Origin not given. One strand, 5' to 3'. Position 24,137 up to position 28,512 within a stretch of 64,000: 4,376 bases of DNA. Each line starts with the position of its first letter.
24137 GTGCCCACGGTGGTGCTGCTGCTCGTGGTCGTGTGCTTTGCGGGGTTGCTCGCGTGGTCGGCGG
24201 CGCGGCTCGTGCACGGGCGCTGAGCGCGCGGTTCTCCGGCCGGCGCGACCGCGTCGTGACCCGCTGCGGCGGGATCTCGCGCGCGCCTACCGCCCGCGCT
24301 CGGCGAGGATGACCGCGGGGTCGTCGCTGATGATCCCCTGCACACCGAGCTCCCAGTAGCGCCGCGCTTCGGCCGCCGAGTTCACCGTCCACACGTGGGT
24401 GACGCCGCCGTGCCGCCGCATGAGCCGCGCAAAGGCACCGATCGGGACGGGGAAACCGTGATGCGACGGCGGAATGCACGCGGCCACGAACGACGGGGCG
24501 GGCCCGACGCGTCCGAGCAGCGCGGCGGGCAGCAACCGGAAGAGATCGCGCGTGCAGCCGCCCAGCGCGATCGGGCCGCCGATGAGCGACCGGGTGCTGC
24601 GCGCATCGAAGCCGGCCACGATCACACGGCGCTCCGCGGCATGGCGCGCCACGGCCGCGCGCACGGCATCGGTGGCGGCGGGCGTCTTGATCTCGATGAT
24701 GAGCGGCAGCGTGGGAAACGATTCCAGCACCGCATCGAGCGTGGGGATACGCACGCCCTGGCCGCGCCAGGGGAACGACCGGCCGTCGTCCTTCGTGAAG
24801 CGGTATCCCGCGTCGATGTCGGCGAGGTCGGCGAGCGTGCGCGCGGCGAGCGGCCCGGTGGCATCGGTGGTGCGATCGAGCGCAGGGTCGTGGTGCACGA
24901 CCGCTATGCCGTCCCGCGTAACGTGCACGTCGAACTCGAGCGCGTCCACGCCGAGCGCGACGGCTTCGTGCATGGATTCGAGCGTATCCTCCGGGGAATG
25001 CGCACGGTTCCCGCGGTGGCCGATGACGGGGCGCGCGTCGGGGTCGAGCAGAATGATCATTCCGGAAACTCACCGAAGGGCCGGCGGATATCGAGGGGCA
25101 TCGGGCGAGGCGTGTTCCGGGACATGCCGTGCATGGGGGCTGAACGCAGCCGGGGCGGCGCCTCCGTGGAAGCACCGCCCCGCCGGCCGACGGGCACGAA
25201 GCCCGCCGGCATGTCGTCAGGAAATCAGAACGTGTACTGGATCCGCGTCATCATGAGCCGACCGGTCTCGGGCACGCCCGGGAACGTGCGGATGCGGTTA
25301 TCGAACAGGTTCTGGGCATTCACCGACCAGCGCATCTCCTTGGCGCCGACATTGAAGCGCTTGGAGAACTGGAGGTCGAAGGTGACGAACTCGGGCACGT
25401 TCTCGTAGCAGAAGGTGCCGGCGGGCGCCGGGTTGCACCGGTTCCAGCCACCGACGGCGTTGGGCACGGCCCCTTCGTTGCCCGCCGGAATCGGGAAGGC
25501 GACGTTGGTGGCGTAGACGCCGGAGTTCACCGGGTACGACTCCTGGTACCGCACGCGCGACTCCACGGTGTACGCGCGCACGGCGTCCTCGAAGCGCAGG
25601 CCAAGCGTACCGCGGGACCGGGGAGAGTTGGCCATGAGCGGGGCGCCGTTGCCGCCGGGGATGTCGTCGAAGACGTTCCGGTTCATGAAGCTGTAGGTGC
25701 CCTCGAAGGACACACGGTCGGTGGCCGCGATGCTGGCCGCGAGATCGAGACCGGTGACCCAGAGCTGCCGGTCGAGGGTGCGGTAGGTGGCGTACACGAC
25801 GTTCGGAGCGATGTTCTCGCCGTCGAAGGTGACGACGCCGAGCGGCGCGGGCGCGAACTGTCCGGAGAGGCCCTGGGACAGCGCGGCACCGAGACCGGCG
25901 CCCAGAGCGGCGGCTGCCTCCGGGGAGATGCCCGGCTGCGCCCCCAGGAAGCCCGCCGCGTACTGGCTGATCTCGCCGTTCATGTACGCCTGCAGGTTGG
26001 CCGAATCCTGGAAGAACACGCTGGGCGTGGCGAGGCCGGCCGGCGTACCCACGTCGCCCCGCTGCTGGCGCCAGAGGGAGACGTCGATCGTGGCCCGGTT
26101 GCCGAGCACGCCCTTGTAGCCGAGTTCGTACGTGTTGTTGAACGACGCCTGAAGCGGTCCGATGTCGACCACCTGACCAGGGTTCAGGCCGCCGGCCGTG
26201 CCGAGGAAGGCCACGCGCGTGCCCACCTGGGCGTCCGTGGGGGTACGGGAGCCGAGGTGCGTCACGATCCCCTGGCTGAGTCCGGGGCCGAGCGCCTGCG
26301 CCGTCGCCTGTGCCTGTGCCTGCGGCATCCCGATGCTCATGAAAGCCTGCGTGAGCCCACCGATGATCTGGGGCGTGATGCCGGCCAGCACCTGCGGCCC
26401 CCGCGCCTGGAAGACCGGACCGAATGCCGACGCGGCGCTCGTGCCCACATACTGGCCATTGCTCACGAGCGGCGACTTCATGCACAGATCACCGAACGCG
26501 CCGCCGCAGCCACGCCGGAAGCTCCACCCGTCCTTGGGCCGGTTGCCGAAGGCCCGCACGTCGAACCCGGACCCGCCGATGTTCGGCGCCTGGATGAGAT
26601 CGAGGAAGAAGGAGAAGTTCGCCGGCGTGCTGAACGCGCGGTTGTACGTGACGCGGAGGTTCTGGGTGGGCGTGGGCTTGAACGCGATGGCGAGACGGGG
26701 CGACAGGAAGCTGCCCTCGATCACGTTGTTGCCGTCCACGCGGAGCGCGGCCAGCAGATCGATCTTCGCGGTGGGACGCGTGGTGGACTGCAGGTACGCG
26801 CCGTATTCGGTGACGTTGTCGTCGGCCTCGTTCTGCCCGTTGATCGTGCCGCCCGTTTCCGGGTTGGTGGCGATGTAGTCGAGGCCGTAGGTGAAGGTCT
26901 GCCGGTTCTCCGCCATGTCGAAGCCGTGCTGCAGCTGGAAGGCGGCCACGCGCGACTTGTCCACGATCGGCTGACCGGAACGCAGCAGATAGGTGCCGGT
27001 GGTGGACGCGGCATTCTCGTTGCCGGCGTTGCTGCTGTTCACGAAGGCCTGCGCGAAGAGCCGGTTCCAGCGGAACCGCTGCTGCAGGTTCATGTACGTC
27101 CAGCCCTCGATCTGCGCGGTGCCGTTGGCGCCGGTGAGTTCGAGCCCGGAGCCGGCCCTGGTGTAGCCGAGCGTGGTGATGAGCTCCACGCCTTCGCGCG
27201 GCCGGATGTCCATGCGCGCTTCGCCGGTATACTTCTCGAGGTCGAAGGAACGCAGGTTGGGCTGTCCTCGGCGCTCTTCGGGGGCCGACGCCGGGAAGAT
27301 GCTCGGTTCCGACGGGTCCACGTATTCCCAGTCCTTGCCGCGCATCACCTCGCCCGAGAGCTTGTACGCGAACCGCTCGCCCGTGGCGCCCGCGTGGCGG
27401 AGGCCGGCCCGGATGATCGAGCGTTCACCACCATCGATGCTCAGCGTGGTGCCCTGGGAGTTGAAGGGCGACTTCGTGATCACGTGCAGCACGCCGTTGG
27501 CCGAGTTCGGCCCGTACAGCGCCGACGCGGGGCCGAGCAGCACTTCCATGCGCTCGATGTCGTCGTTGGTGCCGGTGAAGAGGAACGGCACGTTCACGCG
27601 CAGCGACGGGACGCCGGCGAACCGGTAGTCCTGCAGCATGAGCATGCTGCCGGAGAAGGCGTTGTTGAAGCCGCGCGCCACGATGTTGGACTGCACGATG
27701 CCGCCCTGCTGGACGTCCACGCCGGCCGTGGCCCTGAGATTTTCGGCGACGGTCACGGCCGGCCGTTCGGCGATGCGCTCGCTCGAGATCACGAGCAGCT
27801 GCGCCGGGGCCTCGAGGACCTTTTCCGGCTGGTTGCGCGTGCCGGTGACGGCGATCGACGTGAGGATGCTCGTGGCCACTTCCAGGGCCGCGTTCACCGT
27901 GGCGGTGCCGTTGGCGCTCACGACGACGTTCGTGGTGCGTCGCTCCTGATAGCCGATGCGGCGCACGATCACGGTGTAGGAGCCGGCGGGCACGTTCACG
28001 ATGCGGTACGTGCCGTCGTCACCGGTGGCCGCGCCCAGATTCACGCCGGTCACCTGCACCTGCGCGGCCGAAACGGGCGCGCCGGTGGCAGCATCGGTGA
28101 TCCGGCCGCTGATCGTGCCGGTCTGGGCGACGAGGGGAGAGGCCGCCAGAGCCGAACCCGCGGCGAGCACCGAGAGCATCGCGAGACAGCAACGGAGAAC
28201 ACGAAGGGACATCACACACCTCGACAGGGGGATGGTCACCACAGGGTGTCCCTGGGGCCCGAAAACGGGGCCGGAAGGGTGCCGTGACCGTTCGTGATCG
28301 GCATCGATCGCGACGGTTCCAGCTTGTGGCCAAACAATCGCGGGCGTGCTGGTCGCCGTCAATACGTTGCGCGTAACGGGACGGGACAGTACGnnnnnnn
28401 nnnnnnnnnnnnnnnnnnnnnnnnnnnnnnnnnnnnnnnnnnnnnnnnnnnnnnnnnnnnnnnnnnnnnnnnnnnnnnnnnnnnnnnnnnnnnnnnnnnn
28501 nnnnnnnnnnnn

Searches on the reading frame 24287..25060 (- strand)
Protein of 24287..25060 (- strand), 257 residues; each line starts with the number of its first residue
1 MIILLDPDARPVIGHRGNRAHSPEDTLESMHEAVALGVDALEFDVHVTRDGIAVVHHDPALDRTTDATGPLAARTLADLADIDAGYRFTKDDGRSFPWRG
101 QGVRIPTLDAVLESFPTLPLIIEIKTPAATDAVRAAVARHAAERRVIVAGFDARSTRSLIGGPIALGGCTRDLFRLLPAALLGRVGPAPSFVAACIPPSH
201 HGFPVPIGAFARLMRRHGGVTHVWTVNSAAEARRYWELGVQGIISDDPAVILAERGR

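Call 83: search_protein_families(library=pfam, proteins=[window:24287-25060:-], max_evalue=0.000001)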
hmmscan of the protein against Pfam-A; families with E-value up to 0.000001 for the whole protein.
window:24287-25060:- (257 aa): 1 family
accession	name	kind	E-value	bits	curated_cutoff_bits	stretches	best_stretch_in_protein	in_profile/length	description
PF03009.23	GDPD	-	1.3e-36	127.4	23.6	1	15-135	1-117/244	Glycerophosphoryl diester phosphodiesterase family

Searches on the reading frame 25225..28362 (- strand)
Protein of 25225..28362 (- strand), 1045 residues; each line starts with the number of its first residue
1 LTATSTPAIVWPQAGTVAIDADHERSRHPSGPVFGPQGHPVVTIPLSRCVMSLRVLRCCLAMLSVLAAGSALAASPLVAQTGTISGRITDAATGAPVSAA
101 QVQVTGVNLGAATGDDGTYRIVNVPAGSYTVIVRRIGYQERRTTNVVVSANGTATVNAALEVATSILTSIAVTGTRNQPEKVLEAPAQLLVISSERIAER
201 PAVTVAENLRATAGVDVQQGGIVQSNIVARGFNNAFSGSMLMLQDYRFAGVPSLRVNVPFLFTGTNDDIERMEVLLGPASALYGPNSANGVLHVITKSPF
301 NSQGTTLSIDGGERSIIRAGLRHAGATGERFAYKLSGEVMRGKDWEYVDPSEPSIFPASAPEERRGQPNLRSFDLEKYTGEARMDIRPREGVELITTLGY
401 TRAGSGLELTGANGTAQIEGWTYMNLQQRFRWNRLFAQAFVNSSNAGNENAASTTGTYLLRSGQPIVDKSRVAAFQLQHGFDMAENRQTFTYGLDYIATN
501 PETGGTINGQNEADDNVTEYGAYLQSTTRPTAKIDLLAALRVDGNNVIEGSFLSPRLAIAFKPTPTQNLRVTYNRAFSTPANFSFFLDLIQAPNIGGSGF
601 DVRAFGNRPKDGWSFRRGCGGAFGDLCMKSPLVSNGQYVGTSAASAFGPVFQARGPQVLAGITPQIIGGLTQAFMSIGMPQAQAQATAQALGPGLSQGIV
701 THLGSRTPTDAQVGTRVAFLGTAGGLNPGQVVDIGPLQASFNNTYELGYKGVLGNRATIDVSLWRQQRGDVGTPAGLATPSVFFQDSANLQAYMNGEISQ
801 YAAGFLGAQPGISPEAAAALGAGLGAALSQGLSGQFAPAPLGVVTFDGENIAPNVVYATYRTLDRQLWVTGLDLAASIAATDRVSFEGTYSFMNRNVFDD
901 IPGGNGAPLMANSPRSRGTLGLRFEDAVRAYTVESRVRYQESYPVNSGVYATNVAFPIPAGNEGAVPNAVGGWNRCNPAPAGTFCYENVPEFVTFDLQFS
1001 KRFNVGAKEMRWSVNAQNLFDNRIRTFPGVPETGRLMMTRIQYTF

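Call 83: search_protein_families(library=pfam, proteins=[window:25225-28362:-], max_evalue=0.000001)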
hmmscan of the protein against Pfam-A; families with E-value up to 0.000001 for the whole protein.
window:25225-28362:- (1045 aa): 4 families
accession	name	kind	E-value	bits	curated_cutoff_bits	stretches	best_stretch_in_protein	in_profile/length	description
PF13620.12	CarboxypepD_reg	-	3e-19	69.6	32.3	1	83-161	1-82/82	Carboxypeptidase regulatory-like domain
PF00593.30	TonB_dep_Rec_b-barrel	-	1.2e-18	68.7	27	1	411-607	66-264/436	TonB dependent receptor-like, beta-barrel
PF07715.20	Plug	-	3e-15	57.1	23.9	1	182-291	2-107/107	TonB-dependent Receptor Plug Domain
PF13715.12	CarbopepD_reg_2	-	8.1e-15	55.1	32.2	1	84-168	1-84/88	CarboxypepD_reg-like domain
